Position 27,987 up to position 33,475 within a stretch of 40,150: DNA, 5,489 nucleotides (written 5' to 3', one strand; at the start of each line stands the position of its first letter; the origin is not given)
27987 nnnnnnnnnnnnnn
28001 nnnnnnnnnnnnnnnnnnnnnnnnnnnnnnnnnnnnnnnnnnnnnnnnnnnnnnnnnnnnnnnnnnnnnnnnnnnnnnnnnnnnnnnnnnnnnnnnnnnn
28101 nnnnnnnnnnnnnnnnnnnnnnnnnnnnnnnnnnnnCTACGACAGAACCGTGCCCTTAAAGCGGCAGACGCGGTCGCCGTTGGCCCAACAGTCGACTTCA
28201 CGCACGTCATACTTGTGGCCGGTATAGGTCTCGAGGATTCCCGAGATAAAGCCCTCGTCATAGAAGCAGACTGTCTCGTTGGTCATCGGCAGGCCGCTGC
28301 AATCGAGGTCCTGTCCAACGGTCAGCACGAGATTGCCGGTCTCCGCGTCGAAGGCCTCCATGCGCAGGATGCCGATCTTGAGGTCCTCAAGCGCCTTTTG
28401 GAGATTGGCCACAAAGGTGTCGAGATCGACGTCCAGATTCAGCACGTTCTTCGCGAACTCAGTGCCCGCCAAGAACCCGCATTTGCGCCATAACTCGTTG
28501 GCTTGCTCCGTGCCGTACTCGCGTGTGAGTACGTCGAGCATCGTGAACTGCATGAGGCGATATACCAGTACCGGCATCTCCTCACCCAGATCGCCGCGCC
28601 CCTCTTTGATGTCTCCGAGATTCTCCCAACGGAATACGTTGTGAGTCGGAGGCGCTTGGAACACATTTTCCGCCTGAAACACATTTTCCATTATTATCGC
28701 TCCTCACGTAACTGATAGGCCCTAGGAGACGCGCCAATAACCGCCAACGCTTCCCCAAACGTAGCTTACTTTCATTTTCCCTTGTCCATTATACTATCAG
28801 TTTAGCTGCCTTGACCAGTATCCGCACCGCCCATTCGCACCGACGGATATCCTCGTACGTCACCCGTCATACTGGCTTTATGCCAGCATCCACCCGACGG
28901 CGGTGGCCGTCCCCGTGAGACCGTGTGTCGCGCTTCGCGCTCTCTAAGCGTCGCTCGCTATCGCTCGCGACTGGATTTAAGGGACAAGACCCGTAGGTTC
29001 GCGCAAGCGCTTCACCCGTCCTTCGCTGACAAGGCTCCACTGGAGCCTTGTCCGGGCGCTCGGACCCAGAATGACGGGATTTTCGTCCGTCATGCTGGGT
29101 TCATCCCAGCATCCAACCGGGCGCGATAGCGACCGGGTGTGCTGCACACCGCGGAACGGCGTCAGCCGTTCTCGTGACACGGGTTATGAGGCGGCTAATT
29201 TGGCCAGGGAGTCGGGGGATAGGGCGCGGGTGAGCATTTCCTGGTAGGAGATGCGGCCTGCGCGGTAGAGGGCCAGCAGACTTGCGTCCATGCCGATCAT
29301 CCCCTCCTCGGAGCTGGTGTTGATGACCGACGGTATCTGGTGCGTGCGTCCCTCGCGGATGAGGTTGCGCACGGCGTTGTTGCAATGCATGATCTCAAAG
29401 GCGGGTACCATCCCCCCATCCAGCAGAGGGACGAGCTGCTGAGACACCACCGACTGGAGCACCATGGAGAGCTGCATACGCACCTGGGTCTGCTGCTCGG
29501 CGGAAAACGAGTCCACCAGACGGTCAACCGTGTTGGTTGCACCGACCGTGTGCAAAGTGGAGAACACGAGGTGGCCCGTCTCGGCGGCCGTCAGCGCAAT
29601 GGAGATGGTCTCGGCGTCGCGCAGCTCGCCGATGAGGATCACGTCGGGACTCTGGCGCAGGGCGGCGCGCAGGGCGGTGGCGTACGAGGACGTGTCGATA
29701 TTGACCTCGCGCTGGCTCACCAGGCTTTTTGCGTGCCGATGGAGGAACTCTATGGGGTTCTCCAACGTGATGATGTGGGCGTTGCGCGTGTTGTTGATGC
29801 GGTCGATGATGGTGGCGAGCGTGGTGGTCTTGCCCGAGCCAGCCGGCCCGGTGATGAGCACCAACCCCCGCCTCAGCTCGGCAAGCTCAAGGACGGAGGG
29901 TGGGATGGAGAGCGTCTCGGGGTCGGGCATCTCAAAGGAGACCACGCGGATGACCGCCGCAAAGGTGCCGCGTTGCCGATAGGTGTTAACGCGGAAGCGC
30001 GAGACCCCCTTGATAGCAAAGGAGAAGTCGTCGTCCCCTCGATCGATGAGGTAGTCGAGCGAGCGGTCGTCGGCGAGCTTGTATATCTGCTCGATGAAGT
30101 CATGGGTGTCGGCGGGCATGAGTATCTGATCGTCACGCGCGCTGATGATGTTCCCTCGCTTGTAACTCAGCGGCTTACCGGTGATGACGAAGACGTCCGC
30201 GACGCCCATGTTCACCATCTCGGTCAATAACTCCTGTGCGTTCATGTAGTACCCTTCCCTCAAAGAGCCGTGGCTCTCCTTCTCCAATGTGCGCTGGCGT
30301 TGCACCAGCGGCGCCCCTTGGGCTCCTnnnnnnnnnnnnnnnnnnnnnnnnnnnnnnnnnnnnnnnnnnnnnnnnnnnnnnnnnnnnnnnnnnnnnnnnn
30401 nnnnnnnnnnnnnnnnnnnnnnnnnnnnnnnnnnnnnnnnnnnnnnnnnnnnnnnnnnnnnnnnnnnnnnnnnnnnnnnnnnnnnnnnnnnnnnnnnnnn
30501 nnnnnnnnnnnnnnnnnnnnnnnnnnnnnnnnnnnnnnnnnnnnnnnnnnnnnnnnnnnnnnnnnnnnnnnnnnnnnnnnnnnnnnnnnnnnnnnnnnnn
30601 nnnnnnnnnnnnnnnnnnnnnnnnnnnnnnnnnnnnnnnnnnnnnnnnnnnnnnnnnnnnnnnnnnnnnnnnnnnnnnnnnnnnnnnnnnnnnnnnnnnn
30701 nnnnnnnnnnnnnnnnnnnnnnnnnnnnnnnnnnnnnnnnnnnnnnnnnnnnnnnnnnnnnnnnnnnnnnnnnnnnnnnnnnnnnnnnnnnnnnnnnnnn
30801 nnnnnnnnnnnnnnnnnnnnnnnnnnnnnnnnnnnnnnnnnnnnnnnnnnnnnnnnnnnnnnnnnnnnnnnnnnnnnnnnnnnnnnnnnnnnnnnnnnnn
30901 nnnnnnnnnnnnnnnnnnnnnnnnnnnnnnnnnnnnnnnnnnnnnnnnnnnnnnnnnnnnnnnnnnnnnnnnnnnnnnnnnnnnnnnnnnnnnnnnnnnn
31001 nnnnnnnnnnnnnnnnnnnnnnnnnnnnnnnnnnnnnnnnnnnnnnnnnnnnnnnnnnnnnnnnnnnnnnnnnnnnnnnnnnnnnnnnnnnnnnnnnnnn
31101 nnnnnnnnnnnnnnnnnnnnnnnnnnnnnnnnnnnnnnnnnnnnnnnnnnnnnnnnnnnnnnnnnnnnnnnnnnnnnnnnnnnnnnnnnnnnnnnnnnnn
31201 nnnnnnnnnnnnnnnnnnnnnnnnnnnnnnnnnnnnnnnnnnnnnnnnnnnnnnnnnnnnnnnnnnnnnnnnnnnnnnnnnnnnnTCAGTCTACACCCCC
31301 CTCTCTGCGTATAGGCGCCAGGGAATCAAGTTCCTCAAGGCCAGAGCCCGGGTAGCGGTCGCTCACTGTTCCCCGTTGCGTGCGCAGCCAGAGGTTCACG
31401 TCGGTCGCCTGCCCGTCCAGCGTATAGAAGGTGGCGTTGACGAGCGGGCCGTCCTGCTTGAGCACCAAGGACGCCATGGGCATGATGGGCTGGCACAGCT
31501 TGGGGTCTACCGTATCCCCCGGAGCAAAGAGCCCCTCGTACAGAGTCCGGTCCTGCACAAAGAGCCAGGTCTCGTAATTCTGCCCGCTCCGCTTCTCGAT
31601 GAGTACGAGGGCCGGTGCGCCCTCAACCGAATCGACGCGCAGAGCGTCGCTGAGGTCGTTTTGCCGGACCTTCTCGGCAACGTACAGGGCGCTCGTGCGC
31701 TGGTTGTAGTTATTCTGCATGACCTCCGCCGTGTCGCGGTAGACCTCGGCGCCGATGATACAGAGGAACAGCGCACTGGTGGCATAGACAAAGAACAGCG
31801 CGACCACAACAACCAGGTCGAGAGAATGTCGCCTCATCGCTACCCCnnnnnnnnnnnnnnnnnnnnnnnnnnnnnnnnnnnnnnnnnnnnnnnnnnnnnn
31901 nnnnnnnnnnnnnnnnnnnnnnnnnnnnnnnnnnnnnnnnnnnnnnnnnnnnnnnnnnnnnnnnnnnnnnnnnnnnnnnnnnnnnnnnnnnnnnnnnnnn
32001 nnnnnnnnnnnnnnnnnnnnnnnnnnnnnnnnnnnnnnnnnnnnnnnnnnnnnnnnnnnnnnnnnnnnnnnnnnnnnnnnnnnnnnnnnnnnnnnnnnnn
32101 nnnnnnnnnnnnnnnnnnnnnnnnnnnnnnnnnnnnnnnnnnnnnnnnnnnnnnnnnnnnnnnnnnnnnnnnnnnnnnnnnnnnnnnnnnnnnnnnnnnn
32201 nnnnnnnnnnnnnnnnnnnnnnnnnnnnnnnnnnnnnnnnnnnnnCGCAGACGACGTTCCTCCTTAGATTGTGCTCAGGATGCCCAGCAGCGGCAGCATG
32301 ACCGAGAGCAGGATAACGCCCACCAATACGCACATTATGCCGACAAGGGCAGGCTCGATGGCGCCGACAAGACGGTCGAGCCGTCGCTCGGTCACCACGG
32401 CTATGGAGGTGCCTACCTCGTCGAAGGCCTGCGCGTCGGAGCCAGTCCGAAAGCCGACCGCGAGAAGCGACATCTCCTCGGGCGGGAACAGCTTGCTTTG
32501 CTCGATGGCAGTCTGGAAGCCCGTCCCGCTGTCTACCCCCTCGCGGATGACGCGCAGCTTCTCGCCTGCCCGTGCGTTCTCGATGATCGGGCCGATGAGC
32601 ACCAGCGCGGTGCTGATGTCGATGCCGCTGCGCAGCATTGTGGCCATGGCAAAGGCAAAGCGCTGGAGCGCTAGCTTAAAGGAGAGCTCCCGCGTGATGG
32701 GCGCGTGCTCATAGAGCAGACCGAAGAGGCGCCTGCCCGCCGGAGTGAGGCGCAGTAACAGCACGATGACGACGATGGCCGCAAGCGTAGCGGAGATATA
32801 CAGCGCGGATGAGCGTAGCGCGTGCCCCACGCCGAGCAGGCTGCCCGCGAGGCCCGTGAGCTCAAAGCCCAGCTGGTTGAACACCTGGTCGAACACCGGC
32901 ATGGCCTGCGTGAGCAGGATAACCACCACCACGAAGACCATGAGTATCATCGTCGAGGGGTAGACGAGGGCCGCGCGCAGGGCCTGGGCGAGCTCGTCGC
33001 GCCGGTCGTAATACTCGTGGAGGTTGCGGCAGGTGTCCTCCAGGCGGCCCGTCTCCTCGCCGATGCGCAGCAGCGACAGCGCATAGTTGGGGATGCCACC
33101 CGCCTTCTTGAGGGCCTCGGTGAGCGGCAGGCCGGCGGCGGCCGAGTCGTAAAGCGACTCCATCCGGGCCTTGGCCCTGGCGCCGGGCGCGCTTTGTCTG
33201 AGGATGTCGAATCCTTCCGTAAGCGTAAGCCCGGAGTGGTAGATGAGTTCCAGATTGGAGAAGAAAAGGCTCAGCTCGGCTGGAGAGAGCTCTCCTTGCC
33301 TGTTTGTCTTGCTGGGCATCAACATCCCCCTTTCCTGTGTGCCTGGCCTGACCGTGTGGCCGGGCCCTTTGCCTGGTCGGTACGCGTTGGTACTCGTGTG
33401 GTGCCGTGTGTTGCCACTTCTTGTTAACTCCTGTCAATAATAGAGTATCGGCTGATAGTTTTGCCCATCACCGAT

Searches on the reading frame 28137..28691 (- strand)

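Call 7: search_protein_families(library=pfam, proteins=[window:28137-28691:-], max_evalue=0.001)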
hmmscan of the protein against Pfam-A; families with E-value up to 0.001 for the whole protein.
window:28137-28691:- (184 aa): 1 family
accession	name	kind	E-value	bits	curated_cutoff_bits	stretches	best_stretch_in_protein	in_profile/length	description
PF02830.23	V4R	-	2.3e-15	56.9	31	1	122-179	2-59/62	V4R domain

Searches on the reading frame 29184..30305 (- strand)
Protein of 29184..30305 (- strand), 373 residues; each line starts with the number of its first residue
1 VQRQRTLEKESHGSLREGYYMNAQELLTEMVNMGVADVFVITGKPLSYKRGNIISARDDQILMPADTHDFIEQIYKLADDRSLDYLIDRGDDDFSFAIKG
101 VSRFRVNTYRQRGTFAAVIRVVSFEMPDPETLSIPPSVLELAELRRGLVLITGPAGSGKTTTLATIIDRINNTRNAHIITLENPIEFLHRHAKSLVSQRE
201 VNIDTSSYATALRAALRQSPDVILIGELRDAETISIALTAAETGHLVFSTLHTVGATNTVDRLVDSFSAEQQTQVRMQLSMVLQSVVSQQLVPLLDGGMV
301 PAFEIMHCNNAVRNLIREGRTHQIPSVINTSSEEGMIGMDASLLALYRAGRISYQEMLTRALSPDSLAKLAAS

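Call 7: search_protein_families(library=pfam, proteins=[window:29184-30305:-], max_evalue=0.001)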
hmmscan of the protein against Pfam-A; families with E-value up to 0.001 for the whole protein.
window:29184-30305:- (373 aa): 9 families
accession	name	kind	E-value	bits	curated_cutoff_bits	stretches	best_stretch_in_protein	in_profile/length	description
PF00437.27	T2SSE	-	1.1e-44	153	24.9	1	25-296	14-282/370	Type II/IV secretion system protein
PF25199.1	nSTAND_NTPase5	-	1.1e-05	25.8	34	1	144-198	39-93/145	Novel STAND NTPase 5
PF13401.12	AAA_22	-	1.4e-05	25.9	27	1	145-227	4-92/130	AAA domain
PF13191.12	AAA_16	-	5.1e-05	24.3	32.6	1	146-216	24-102/167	AAA ATPase domain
PF13245.12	AAA_19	-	0.00018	22.1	25.1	1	144-180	9-45/134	AAA domain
PF00004.35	AAA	-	0.00019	22.3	21.2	1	149-265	1-116/131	ATPase family associated with various cellular activities (AAA)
PF13604.12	AAA_30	-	0.00019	21.7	27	1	140-227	12-96/191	AAA domain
PF13173.12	AAA_14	-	0.0005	20.5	27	0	147-193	3-49/129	AAA domain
PF02492.25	cobW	-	0.00081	19.4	20.7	0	149-187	3-39/180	CobW/HypB/UreG, nucleotide-binding domain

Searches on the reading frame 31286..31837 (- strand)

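Call 7: search_protein_families(library=pfam, proteins=[window:31286-31837:-], max_evalue=0.001)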
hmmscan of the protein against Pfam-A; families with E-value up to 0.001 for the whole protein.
window:31286-31837:- (183 aa): 1 family
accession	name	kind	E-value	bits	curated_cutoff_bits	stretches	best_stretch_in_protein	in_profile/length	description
PF16152.10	DUF4860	-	1.8e-19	70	25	1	44-136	1-94/98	Domain of unknown function (DUF4860)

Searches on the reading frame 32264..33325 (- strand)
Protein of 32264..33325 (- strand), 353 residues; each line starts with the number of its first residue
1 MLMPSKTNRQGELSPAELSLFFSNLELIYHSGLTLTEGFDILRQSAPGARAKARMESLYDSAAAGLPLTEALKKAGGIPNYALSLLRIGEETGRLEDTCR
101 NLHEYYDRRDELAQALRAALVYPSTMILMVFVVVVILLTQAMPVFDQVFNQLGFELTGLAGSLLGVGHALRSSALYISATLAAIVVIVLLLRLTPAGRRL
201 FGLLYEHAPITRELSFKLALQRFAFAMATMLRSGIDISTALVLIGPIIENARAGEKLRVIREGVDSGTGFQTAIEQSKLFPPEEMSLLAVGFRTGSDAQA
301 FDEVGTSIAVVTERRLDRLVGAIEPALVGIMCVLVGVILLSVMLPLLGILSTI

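Call 7: search_protein_families(library=pfam, proteins=[window:32264-33325:-], max_evalue=0.001)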
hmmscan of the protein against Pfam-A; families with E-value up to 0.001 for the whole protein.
window:32264-33325:- (353 aa): 1 family
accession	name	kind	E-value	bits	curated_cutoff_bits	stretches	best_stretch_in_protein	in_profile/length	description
PF00482.28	T2SSF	-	3.4e-35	121.2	25.2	2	28-143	8-125/125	Type II secretion system (T2SS), protein F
